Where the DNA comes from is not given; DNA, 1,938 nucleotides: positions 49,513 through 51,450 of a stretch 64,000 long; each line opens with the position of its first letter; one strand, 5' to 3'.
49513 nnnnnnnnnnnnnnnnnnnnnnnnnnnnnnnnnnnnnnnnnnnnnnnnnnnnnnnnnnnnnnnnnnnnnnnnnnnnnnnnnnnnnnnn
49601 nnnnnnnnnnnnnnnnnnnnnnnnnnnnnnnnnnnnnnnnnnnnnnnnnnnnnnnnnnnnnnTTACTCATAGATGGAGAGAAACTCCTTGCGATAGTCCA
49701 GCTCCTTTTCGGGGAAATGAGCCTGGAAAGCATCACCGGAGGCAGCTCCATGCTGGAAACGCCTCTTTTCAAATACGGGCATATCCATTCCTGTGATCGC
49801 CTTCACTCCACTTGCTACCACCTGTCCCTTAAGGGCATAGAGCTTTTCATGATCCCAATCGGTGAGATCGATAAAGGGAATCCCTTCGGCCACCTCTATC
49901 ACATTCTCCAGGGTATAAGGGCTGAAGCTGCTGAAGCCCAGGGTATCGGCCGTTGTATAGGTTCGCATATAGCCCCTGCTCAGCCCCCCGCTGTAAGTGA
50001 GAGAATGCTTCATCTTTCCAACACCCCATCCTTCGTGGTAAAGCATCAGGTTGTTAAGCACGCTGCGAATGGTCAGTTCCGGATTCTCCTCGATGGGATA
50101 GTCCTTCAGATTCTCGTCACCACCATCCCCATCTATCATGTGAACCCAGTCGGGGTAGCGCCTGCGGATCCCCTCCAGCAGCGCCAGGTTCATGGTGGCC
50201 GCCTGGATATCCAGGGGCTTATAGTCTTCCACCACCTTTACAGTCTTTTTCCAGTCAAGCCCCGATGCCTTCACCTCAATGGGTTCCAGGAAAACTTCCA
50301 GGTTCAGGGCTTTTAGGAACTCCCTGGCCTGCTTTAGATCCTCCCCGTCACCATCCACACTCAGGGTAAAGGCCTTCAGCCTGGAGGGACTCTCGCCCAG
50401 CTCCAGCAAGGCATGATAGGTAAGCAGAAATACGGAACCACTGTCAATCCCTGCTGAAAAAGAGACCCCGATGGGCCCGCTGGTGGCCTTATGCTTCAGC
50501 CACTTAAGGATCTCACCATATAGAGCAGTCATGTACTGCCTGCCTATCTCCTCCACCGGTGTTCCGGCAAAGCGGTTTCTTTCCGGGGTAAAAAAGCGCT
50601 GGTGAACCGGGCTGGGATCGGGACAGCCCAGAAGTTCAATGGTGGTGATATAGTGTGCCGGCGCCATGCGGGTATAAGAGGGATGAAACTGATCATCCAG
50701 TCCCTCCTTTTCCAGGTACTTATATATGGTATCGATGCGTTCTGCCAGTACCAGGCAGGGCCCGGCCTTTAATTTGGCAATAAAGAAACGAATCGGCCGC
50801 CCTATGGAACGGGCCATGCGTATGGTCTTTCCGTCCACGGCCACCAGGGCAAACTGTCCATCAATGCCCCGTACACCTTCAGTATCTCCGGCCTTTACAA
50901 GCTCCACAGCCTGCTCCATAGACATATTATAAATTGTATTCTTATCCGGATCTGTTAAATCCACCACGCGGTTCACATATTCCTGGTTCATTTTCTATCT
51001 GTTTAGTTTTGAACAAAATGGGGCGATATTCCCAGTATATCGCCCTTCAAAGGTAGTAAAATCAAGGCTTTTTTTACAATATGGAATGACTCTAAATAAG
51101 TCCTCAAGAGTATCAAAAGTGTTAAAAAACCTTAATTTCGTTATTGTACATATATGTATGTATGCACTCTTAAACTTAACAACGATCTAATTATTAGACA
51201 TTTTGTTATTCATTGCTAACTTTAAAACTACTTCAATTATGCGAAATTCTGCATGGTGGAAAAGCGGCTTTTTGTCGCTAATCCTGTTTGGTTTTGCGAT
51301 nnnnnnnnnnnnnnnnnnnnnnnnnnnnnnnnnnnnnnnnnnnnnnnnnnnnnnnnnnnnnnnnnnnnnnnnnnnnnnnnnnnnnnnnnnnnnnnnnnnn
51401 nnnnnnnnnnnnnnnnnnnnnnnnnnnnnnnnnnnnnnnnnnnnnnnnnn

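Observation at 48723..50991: Translationally coupled pair: Cys-less AsnB-like adenylating enzyme plus a small radical SAM with an extra C-terminal Cys cluster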

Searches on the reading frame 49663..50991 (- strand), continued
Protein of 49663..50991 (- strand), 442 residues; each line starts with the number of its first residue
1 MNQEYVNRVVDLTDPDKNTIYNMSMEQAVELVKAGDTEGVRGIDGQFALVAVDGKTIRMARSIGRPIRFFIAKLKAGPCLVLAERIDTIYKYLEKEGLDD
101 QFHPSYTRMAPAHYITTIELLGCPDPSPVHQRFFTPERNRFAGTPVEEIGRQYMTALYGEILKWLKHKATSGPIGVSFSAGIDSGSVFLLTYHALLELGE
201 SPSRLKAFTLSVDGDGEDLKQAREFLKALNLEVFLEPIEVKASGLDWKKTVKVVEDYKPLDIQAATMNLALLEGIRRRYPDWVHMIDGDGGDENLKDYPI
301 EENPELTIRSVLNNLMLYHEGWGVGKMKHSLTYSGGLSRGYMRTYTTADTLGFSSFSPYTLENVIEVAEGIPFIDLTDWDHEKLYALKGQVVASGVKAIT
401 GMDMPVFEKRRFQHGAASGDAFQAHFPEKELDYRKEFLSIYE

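Call 47: search_protein_families(library=ncbifam, proteins=[L064:12263-13807:+, L020:1-3281:-, L034:8238-9902:+, L022:4281-5711:+, L025:6456-8498:+, L038:3241-4365:+, L023:20151-20909:+], max_evalue=0.001)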
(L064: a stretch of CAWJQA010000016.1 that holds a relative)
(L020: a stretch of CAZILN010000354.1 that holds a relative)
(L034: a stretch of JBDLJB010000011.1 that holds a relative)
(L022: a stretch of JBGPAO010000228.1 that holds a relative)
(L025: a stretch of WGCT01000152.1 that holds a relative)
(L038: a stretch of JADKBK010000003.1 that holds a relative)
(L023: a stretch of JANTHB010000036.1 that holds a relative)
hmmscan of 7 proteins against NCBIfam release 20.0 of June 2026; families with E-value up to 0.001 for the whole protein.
L064:12263-13807:+ (514 aa): 7 families
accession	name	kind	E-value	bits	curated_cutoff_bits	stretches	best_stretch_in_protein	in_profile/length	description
NF049967.1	QhpG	equivalog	4.2e-22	78.6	240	2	128-337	84-272/423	flavin-dependent monooxygenase QhpG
NF033113.0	halo_ClmS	equivalog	4.9e-20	71.5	900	2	127-351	105-321/570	chloramphenicol-biosynthetic FADH2-dependent halogenase CmlS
TIGR02032.1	GG-red-SF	subfamily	4e-15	56.3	158.8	1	128-342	90-288/297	geranylgeranyl reductase family protein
NF038174.1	maturase_GoxB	equivalog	2.1e-07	30.3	400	1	5-60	2-57/358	glycine oxidase maturase GoxB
NF038171.1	maturase_LodB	equivalog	8.7e-06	25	400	0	127-353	98-313/361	lysine-epsilon-oxidase maturase LodB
NF045655.1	MkRedMenJ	equivalog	2.3e-05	23.5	700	0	5-57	6-59/406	menaquinone reductase MenJ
NF041080.1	DGGGPL_reductase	equivalog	8.9e-05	21.5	580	0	128-194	94-163/447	digeranylgeranylglycerophospholipid reductase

L020:1-3281:- (1093 aa): 0 families

L034:8238-9902:+ (554 aa): 0 families

L022:4281-5711:+ (476 aa): 2 families
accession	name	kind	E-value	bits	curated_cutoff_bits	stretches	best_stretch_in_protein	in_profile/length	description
NF052339.1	hydrazine_alpha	equivalog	1.7e-26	92.4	800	3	61-141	84-163/804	hydrazine synthase subunit alpha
TIGR02800.1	propeller_TolB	equivalog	1.9e-06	27.1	343.15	1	77-192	231-340/418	Tol-Pal system beta propeller repeat protein TolB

L025:6456-8498:+ (680 aa): 16 families
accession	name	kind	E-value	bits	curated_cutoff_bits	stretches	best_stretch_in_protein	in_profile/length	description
NF052342.1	hydrazine_BC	exception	5.9e-75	252.8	1250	3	63-408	33-375/690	hydrazine synthase subunit beta-gamma fusion subunit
NF052340.1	hydrazine_beta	equivalog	1.9e-65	221.4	560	1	63-408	27-369/372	hydrazine synthase subunit beta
TIGR02276.1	beta_rpt_yvtn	repeat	3.4e-40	135.8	27.85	4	388-427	1-41/42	beta-propeller repeat protein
TIGR03866.1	PQQ_ABC_repeats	subfamily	3.8e-37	128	287.3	3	124-240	12-118/310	PQQ-dependent catabolism-associated beta-propeller protein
NF052341.1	hydrazine_gamma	equivalog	1.8e-26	92.9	625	2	422-578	62-216/339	hydrazine synthase subunit gamma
NF052280.1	7_blade_YncE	equivalog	8.4e-21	74.1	400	1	72-213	174-317/338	7-bladed beta-propeller protein YncE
NF052460.1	L-NosZ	equivalog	3e-20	72.2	700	2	70-210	88-231/480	clade III lactonase-type nitrous-oxide reductase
NF048007.1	MmpL3Stblzr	equivalog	2.4e-16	59.9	600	1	92-185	249-339/366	MmpL3/TtfA transport complex stabilizer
TIGR03907.1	QH_beta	equivalog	4e-11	42.6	223.2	0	133-214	11-100/338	quinohemoprotein amine dehydrogenase subunit beta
NF008258.1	PRK11028.1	equivalog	1.1e-09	37.8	370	1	70-192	82-215/330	6-phosphogluconolactonase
NF038117.1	choice_anch_I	subfamily_domain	4e-09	35.9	300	0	67-115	173-221/458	choice-of-anchor I family protein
TIGR04039.1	MXAN_0977_Heme2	hypoth_equivalog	3.4e-08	32.9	362.85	1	595-636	238-279/336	MbnH family di-heme enzyme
TIGR03791.1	TTQ_mauG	equivalog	4.7e-07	29.3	443.85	1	572-638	171-250/291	tryptophan tryptophylquinone biosynthesis enzyme MauG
TIGR04244.1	nitrous_NosZ_RR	equivalog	1.7e-05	23.6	625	0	372-412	308-348/627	TAT-dependent nitrous-oxide reductase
TIGR03981.2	SAM_quin_mod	hypoth_equivalog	2.6e-05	23.3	340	0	595-630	321-356/411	His-Xaa-Ser system-associated MauG-like protein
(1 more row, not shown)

L038:3241-4365:+ (374 aa): 2 families
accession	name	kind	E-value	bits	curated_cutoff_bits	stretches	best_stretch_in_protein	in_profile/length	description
NF011933.0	PRK15404.1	subfamily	1.8e-07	30.6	477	1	52-357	47-352/370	high-affinity branched-chain amino acid ABC transporter substrate-binding protein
TIGR03407.1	urea_ABC_UrtA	exception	2.6e-07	29.9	492.75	1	55-353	24-328/361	urea ABC transporter substrate-binding protein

L023:20151-20909:+ (252 aa): 0 families

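Call 53: search_protein_families(library=padloc, proteins=[window:49663-50991:-], max_evalue=0.01)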
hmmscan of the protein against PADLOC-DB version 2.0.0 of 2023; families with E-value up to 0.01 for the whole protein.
window:49663-50991:- (442 aa): 0 families

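Call 59: find_encoding_contigs(protein=P0389, flank=6000, max_places=1)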
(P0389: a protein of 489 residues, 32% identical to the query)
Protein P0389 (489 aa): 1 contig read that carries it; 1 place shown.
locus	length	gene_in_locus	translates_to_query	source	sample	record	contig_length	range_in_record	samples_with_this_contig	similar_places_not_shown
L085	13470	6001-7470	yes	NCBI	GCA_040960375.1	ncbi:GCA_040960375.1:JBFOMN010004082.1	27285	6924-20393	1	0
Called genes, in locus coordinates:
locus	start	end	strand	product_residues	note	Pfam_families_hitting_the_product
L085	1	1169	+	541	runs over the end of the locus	PF05157:MshEN (weak), PF00437:T2SSE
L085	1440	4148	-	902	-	PF00133:tRNA-synt_1, PF09334:tRNA-synt_1g, PF00133:tRNA-synt_1, PF08264:Anticodon_1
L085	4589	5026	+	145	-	-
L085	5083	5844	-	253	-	PF01978:TrmB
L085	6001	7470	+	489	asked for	PF00733:Asn_synthase (weak)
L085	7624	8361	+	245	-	PF01209:Ubie_methyltran (weak), PF13649:Methyltransf_25 (weak), PF13847:Methyltransf_31, PF08241:Methyltransf_11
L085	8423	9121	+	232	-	-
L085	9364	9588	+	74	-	-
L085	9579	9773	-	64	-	-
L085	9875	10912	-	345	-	PF00814:TsaD, PF22521:HypF_C_2 (weak)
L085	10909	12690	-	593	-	PF00664:ABC_membrane, PF02463:SMC_N (weak), PF00005:ABC_tran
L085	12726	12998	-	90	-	PF02311:AraC_binding (weak), PF07883:Cupin_2 (weak)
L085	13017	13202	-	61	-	-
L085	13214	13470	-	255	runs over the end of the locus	PF01145:Band_7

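Call 60: find_encoding_contigs(protein=P0401, flank=6000, max_places=2)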
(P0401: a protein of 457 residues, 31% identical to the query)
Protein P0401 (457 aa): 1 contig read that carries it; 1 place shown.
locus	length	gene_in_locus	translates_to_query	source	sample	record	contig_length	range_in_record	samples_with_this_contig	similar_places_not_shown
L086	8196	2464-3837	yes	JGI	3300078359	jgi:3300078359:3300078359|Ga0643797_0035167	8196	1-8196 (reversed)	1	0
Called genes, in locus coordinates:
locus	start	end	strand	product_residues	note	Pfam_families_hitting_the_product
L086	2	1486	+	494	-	?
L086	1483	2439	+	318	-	PF03116:NQR2_RnfD_RnfE (weak)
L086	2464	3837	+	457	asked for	PF00733:Asn_synthase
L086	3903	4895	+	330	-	-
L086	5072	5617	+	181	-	PF13430:DUF4112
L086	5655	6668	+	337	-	PF08378:NERD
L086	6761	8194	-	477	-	?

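Call 64: find_related_loci(query=A4, collection=metagenome_contigs, flank=8000)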
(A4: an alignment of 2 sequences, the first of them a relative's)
Query A4 (460 aa) in metagenome_contigs; peptide patterns used: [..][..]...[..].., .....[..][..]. (x = any residue, [..] = any of these).
189 stretches matched a pattern, but none encodes a relative of the query by tblastn (E <= 1e-3).

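Call 66: find_related_loci(query=A5, collection=metagenome_contigs, flank=8000)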
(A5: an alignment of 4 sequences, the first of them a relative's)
Query A5 (438 aa) in metagenome_contigs; peptide patterns used: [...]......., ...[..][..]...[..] (x = any residue, [..] = any of these).
600 stretches matched a pattern (row limit reached: there are more); 330 encode a relative of the query (tblastn E <= 1e-3); the best 80 are kept; 80 distinct loci.
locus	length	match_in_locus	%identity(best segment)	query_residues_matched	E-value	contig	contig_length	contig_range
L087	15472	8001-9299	42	4-438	5e-107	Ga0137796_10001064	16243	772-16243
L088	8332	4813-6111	42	4-437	1e-105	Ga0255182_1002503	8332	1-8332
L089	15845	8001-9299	42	4-437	3e-105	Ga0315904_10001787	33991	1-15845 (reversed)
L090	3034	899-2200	41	4-438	2e-108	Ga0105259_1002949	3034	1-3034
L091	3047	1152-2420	43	14-437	2e-107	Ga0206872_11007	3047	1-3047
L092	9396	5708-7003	41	4-437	9e-105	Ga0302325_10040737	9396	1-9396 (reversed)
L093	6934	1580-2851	44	4-434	4e-104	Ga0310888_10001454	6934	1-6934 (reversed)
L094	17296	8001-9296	40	5-438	2e-103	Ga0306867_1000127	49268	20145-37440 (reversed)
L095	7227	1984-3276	42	4-435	8e-103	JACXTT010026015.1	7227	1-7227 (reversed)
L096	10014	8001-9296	42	4-437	6e-103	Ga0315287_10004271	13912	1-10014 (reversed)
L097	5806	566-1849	41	4-433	1e-102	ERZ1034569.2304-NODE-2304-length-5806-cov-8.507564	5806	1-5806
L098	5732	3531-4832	41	4-438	7e-102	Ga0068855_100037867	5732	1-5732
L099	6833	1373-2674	38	4-437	7e-102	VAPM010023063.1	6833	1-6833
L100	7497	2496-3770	40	4-433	2e-101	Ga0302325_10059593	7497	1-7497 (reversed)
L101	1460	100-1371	42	4-434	3e-109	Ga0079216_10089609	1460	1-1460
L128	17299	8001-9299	40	4-433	8e-98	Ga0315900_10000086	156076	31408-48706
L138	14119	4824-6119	39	4-437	3e-97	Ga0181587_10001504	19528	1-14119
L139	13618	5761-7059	37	4-437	4e-97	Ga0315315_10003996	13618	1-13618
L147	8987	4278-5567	39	4-434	9e-97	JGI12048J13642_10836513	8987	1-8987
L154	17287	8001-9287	39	4-433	2e-96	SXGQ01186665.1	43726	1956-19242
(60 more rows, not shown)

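Call 69: search_protein_families(library=pfam, proteins=[L154:6915-7883:+, L154:9477-10586:+, L154:10658-11887:+, L088:3488-4603:+, L088:6294-7544:+, L138:6191-6949:-, L139:7411-8751:-, L147:2545-3975:-, L128:11101-14808:+], max_evalue=0.001)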
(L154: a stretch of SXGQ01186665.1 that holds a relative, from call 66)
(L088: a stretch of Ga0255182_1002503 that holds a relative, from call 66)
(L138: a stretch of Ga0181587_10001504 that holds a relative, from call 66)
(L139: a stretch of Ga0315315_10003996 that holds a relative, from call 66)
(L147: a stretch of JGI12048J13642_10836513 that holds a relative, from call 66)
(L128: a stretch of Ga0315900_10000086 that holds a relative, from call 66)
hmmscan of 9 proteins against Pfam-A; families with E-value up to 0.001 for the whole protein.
L154:6915-7883:+ (322 aa): 6 families
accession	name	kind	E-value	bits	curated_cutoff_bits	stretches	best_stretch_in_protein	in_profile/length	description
PF05958.17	tRNA_U5-meth_tr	-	2.8e-19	69.8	23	1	148-311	176-350/357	tRNA (Uracil-5-)-methyltransferase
PF13847.12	Methyltransf_31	-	8.6e-09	35.7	27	1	178-279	7-113/145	Methyltransferase domain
PF05175.20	MTS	-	3.5e-08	33.7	23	1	174-265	31-121/170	Methyltransferase small domain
PF13649.12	Methyltransf_25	-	5.1e-08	33.9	27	1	178-249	1-71/97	Methyltransferase domain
PF03602.21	Cons_hypoth95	-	4.2e-06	27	24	1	177-255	44-126/182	Conserved hypothetical protein 95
PF09445.16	Methyltransf_15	-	0.00026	21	22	1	178-255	4-84/165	RNA cap guanine-N2 methyltransferase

L154:9477-10586:+ (369 aa): 2 families
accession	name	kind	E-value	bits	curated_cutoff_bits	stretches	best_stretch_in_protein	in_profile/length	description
PF00925.25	GTP_cyclohydro2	-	1.9e-61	206.9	23.3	1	163-331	2-165/165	GTP cyclohydrolase II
PF00926.24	DHBP_synthase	-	1.4e-47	162.2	26.4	1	1-153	42-191/191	3,4-dihydroxy-2-butanone 4-phosphate synthase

L154:10658-11887:+ (409 aa): 1 family
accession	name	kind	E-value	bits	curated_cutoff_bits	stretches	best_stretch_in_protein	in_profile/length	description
PF02417.20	Chromate_transp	-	5.1e-58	196.2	28.6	2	1-142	25-166/166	Chromate transporter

L088:3488-4603:+ (371 aa): 1 family
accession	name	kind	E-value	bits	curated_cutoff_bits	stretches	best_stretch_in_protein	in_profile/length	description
PF10092.14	DUF2330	-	7.1e-25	88.2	24.7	1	31-228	11-197/279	Uncharacterized protein conserved in bacteria (DUF2330)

L088:6294-7544:+ (416 aa): 4 families
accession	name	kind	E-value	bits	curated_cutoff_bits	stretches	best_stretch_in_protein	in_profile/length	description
PF13360.13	PQQ_2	-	5e-30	105.3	27.6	2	90-337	6-232/233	Outer membrane protein assembly factor BamB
PF01011.28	PQQ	-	4.2e-12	46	26.7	1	99-155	29-85/595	Glucose/ethanol/alcohol dehydrogenase, beta-propeller domain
PF13570.13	Beta-prop_ACSF4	-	3.3e-09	37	133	1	90-251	74-211/329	Beta-alanine-activating enzyme, beta-propeller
PF25293.1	Beta-prop_EMC1_N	-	0.00065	19.9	34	0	186-236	39-84/219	EMC1 N-terminal beta-propeller domain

L138:6191-6949:- (252 aa): 10 families
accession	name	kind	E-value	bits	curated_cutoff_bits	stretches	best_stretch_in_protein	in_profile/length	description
PF13085.11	Fer2_3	-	3.2e-24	85.4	27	1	4-120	1-105/107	2Fe-2S iron-sulfur cluster binding domain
PF13183.11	Fer4_8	-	7.6e-09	36.4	27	1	156-228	2-68/68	4Fe-4S dicluster domain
PF12838.12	Fer4_7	-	4.7e-08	33.8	27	1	158-227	1-51/52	4Fe-4S dicluster domain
PF13187.11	Fer4_9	-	6.9e-07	29.6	27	1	151-171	25-49/52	4Fe-4S dicluster domain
PF13237.11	Fer4_10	-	1.2e-05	25.5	25.5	1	155-225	5-53/53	4Fe-4S dicluster domain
PF00111.32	Fer2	-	1.7e-05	25.1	21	1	50-87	27-75/77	2Fe-2S iron-sulfur cluster binding domain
PF13534.11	Fer4_17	-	7.3e-05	23.7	22.2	0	205-229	37-61/61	4Fe-4S dicluster domain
PF12797.12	Fer4_2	-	0.00028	21.1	24.5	1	154-170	5-21/22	4Fe-4S binding domain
PF12837.12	Fer4_6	-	0.00058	20.1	25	1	154-170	4-20/24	4Fe-4S binding domain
PF14697.11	Fer4_21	-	0.00081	19.9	35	1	154-175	3-24/59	4Fe-4S dicluster domain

L139:7411-8751:- (446 aa): 3 families
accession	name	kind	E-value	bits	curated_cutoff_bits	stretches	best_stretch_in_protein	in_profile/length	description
PF19051.5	GFO_IDH_MocA_C2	-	1.7e-24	87.2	23.3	1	198-445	10-252/254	Oxidoreductase family, C-terminal alpha/beta domain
PF01408.29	GFO_IDH_MocA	-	6.6e-19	69.2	24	1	40-184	2-119/120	Oxidoreductase family, NAD-binding Rossmann fold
PF22725.1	GFO_IDH_MocA_C3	-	2.4e-09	37.7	27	1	254-344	31-123/124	GFO/IDH/MocA C-terminal domain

L147:2545-3975:- (476 aa): 5 families
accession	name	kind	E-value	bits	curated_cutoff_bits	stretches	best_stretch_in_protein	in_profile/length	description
PF04851.21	ResIII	-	2.4e-25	89.8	22.5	1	95-232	3-164/164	Type III restriction enzyme, res subunit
PF00271.37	Helicase_C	-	2e-14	54.2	23.5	1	339-442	1-109/110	Helicase conserved C-terminal domain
PF00270.35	DEAD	-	4.1e-14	53.1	26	1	98-232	2-162/167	DEAD/DEAH box helicase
PF16203.11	ERCC3_RAD25_C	-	1.1e-11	45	27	1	339-468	44-182/248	ERCC3/RAD25/XPB C-terminal helicase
PF18458.6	XPB_DRD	-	4.6e-08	33.2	26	1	19-70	1-48/57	Xeroderma pigmentosum group B helicase damage recognition domain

L128:11101-14808:+ (1235 aa): 1 family
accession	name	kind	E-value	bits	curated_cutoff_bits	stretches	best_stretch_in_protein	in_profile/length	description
PF13116.12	YhdP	-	3.6e-07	28.9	46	0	1030-1160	1009-1162/1224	YhdP protein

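Call 71: search_dna_similar(query=window:49663-50991:-, collection=plasmids, mode=protein, max_evalue=0.001, max_rows=20)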
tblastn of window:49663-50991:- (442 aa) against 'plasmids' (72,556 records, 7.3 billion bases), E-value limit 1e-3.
No match.

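Call 80: search_protein_families(library=ncbifam, alignment_id=A3, max_evalue=1)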
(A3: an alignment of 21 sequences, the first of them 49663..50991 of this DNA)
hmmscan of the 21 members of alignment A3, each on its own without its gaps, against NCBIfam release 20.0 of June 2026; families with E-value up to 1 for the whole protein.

A. member 1, window:49663-50991:- (442 aa): 1 family
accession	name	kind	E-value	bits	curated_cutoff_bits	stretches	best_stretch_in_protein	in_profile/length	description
TIGR01536.1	asn_synth_AEB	equivalog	4e-08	32.7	267.1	1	166-300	247-373/517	asparagine synthase (glutamine-hydrolyzing)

B. families by the number of members that match (of 21 scanned): 24 families
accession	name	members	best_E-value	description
TIGR01536.1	asn_synth_AEB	21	2e-12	asparagine synthase (glutamine-hydrolyzing)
NF006949.0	PRK09431.1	18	1.2e-07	asparagine synthase B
TIGR03108.1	eps_aminotran_1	9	5.7e-06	XrtA/PEP-CTERM system amidotransferase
TIGR00268.2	TIGR00268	7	4.4e-06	ATP-dependent sacrificial sulfur transferase LarE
NF033561.1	macrolact_Ik_Al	6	4.8e-09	albusnodin/ikarugamycin family macrolactam cyclase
TIGR03104.1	trio_amidotrans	6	0.00023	N-acetylglutaminylglutamine amidotransferase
NF002730.0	PRK02628.1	6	0.00031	NAD(+) synthase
NF033535.1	lass_lactam_cya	5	0.036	lasso peptide isopeptide bond-forming cyclase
NF010587.0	PRK13980.1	4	0.00054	NAD+ synthase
TIGR00552.1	nadE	4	0.023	NAD(+) synthase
NF006351.0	PRK08576.1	3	0.097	hypothetical protein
NF000848.1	PRK00074.1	3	0.12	glutamine-hydrolyzing GMP synthase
NF038212.1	argG_rel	2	0.043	argininosuccinate synthase-related protein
NF003779.0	PRK05370.1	2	0.13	argininosuccinate synthase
NF052678.1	morpho_FcmB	1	0.035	filament morphology actin-like protein FcmB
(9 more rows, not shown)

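Call 88: search_protein_families(library=ncbifam, proteins=[L079:11413-12453:+, L036:11322-12275:+, L086:3903-4895:+, L058:6829-7803:+, L029:11322-12275:+], max_evalue=0.001)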
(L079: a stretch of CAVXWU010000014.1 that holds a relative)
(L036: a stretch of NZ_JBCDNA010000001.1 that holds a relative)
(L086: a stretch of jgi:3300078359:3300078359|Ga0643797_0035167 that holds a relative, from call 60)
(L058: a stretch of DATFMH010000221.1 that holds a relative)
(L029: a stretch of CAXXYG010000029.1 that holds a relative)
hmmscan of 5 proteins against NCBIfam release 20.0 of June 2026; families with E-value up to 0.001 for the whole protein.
L079:11413-12453:+ (346 aa): 1 family
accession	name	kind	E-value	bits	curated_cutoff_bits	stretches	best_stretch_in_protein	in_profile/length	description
TIGR01210.1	TIGR01210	equivalog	6.6e-27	94.6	212.15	1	46-286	10-246/313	archaeosine biosynthesis radical SAM protein RaSEA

L036:11322-12275:+ (318 aa): 3 families
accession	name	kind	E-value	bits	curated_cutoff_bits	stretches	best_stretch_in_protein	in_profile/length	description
TIGR01210.1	TIGR01210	equivalog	4.1e-35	121.5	212.15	1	41-314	9-296/313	archaeosine biosynthesis radical SAM protein RaSEA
TIGR01212.1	TIGR01212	equivalog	9e-07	28.3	180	1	131-219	114-205/302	tRNA modification radical SAM protein MnmL/YtqA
TIGR04479.1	bcpD_PhpK_rSAM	subfamily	5.3e-05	21.8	600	1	16-199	215-389/504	PhpK family radical SAM P-methyltransferase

L086:3903-4895:+ (330 aa): 1 family
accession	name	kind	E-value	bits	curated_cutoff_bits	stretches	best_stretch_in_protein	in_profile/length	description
TIGR01210.1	TIGR01210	equivalog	3.2e-29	102.2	212.15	1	43-273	10-246/313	archaeosine biosynthesis radical SAM protein RaSEA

L058:6829-7803:+ (324 aa): 1 family
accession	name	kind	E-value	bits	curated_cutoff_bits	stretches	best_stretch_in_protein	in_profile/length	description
TIGR01210.1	TIGR01210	equivalog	5.7e-31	107.9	212.15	1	46-272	9-245/313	archaeosine biosynthesis radical SAM protein RaSEA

L029:11322-12275:+ (317 aa): 2 families
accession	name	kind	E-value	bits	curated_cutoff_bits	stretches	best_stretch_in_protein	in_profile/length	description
TIGR01210.1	TIGR01210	equivalog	1.1e-34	120.1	212.15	1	39-314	7-296/313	archaeosine biosynthesis radical SAM protein RaSEA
TIGR01212.1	TIGR01212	equivalog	0.00011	21.4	180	1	131-216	114-202/302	tRNA modification radical SAM protein MnmL/YtqA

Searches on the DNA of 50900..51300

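Call 73: search_rna_families(source=window, start=50900, end=51300, threshold=evalue, max_evalue=10, show_alignments=2)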
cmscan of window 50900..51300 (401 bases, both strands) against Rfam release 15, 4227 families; matches with E-value up to 10: 0.
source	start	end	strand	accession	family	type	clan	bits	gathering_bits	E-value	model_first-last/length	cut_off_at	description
